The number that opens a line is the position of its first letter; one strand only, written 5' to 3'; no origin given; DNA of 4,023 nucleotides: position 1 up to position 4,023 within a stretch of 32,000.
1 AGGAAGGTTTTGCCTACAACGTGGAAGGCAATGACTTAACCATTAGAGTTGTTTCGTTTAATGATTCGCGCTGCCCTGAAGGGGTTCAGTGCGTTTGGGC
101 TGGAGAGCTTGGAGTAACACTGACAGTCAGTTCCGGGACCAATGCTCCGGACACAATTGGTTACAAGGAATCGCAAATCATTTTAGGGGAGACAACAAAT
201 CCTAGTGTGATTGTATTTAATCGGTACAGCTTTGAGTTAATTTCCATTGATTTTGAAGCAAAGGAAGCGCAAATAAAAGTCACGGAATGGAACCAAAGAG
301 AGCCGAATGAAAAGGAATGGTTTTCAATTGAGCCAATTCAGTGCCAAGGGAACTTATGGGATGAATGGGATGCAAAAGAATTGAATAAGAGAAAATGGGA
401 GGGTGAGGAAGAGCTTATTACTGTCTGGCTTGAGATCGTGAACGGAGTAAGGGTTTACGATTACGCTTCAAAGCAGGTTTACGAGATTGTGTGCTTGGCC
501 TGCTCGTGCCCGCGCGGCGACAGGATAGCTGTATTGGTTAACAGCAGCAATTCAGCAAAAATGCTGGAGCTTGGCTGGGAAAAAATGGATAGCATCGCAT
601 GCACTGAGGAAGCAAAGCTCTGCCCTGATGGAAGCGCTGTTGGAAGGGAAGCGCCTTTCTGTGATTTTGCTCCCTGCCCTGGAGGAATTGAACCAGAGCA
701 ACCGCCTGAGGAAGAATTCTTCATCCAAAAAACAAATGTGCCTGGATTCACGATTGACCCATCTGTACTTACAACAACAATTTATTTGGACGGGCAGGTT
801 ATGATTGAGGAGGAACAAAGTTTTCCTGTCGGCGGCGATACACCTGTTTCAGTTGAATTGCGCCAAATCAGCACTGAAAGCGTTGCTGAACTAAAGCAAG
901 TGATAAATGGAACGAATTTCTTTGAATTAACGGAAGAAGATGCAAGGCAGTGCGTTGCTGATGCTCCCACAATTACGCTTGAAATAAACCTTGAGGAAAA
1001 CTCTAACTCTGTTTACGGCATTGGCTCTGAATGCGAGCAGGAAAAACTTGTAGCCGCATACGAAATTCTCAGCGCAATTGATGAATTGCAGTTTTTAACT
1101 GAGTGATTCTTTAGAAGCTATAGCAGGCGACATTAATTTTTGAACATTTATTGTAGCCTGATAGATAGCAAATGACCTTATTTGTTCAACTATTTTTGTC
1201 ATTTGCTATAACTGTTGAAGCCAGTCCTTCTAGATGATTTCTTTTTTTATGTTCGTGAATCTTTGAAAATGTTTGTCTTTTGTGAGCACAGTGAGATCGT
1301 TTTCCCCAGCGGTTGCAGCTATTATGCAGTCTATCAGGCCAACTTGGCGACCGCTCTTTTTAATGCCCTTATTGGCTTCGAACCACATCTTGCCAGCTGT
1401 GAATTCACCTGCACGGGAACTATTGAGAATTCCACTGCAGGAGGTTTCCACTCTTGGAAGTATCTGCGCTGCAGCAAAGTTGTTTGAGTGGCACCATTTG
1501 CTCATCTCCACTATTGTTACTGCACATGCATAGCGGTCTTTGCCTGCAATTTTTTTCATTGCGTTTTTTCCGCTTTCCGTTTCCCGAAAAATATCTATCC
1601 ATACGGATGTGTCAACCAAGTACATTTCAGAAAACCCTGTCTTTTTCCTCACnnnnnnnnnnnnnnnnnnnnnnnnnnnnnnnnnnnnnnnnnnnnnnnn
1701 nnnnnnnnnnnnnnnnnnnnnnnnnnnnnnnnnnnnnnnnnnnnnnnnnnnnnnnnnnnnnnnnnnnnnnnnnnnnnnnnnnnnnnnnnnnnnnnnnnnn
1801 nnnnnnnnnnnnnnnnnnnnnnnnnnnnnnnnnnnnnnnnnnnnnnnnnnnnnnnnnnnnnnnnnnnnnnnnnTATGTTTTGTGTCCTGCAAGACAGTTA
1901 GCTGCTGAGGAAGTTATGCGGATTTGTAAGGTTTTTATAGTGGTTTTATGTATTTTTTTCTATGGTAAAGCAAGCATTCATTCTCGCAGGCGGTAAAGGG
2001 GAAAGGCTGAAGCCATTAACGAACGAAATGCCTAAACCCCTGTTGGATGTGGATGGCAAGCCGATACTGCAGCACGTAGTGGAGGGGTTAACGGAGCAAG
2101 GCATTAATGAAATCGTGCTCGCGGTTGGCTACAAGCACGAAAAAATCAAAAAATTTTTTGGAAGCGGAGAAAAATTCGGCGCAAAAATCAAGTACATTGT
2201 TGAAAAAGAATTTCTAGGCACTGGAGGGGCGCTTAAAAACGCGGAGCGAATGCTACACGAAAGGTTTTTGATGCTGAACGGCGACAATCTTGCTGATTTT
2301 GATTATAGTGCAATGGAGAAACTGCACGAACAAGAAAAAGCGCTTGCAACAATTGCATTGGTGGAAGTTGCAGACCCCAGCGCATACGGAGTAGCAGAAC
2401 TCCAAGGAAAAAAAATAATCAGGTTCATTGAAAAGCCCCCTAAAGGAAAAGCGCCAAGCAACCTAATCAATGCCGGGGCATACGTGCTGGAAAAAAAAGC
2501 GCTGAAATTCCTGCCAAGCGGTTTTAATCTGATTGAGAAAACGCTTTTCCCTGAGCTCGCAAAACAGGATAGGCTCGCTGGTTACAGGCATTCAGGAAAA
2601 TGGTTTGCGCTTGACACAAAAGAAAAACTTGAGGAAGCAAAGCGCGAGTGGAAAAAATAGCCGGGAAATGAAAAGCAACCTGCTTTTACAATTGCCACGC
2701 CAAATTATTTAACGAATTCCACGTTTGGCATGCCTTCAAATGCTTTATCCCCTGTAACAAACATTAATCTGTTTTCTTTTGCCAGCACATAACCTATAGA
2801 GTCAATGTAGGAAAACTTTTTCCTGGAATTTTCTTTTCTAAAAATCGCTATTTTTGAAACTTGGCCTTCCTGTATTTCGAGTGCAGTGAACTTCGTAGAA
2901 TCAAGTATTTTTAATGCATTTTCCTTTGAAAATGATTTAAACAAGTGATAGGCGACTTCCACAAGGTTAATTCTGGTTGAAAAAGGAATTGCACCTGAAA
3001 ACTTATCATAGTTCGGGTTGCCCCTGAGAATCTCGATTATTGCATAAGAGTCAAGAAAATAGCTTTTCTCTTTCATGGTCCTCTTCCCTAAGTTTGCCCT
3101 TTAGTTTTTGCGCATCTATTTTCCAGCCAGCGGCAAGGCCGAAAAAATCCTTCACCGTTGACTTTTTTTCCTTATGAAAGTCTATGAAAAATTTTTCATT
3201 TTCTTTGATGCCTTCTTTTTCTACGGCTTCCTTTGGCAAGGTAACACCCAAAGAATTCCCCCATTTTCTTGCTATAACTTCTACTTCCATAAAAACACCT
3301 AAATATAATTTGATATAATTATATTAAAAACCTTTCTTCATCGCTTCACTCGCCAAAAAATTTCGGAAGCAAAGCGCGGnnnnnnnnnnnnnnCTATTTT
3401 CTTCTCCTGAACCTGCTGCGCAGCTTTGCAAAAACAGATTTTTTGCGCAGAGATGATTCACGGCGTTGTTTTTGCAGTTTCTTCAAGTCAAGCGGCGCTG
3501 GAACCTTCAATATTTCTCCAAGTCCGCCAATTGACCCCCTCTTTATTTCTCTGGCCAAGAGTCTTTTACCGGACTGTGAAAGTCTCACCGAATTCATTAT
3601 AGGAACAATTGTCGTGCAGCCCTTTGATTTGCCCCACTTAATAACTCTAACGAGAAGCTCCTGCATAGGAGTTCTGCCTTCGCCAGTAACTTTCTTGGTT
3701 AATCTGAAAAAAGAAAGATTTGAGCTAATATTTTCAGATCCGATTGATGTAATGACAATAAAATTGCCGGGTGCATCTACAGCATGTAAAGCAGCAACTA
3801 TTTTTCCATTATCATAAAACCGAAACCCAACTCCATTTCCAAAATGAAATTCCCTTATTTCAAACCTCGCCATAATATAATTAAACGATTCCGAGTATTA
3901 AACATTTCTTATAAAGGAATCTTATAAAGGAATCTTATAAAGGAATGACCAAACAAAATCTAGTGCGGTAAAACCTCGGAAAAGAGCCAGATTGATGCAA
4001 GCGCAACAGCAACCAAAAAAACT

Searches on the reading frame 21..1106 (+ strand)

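Call 6: search_protein_families(library=pfam, proteins=[window:21-1106:+], max_evalue=0.01)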
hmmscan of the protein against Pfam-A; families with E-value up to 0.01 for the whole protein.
window:21-1106:+ (361 aa): 1 family
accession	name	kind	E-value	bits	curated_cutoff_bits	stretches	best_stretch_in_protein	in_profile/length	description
PF20033.5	DUF6438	-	4.7e-06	27.3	30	1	250-352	17-114/116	Domain of unknown function (DUF6438)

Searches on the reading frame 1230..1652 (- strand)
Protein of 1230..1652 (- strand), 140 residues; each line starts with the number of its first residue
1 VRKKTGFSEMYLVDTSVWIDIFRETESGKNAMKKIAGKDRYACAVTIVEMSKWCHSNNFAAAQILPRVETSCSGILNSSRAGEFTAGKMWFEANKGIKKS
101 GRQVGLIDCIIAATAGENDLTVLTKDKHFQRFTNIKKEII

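Call 6: search_protein_families(library=pfam, proteins=[window:1230-1652:-], max_evalue=0.01)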
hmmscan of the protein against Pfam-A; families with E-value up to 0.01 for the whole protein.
window:1230-1652:- (140 aa): 2 families
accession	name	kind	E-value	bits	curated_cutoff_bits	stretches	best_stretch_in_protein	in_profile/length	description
PF01850.27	PIN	-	1.5e-13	51.8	23.6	1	11-132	1-117/120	PIN domain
PF18480.7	DUF5615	-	0.0076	16.5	23.8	0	105-135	34-64/110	Domain of unknown function (DUF5615)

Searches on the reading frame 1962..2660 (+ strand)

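Call 6: search_protein_families(library=pfam, proteins=[window:1962-2660:+], max_evalue=0.01)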
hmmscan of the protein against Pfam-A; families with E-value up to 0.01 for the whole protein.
window:1962-2660:+ (232 aa): 3 families
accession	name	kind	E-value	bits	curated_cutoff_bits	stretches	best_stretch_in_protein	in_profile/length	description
PF00483.29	NTP_transferase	-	1e-42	146.9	21.2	1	5-227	2-239/245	Nucleotidyl transferase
PF12804.13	NTP_transf_3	-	1.2e-11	45.5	27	1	5-108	1-95/160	MobA-like NTP transferase domain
PF01128.25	IspD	-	1.8e-05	25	27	1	5-63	3-60/221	2-C-methyl-D-erythritol 4-phosphate cytidylyltransferase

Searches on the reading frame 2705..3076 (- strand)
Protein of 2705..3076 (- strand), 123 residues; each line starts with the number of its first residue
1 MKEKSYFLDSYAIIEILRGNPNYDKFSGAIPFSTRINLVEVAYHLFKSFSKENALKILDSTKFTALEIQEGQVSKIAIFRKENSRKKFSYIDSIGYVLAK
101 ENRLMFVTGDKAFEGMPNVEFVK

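Call 6: search_protein_families(library=pfam, proteins=[window:2705-3076:-], max_evalue=0.01)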
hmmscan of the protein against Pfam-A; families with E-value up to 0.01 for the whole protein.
window:2705-3076:- (123 aa): 1 family
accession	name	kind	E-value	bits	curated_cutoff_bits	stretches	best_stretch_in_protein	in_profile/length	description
PF01850.27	PIN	-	1.7e-07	32.3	23.6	1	6-115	1-116/120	PIN domain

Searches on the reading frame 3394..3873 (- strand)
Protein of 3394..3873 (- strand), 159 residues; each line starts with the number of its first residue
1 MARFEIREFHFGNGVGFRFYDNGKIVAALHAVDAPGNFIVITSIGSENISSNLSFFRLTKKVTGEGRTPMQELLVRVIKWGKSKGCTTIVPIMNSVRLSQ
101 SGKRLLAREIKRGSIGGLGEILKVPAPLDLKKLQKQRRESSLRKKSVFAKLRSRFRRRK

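Call 3: search_protein_families(library=pfam, proteins=[window:3394-3873:-], max_evalue=0.01)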
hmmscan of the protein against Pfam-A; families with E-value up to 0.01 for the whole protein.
window:3394-3873:- (159 aa): 0 families

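Call 4: search_protein_families(library=ncbifam, proteins=[window:3394-3873:-], max_evalue=0.01)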
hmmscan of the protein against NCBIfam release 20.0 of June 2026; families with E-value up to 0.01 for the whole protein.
window:3394-3873:- (159 aa): 0 families
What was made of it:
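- Checked: The 'weakly GNAT-like' ORF 3394-3873 has no Pfam or NCBIfam hit (calls 3, 4).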
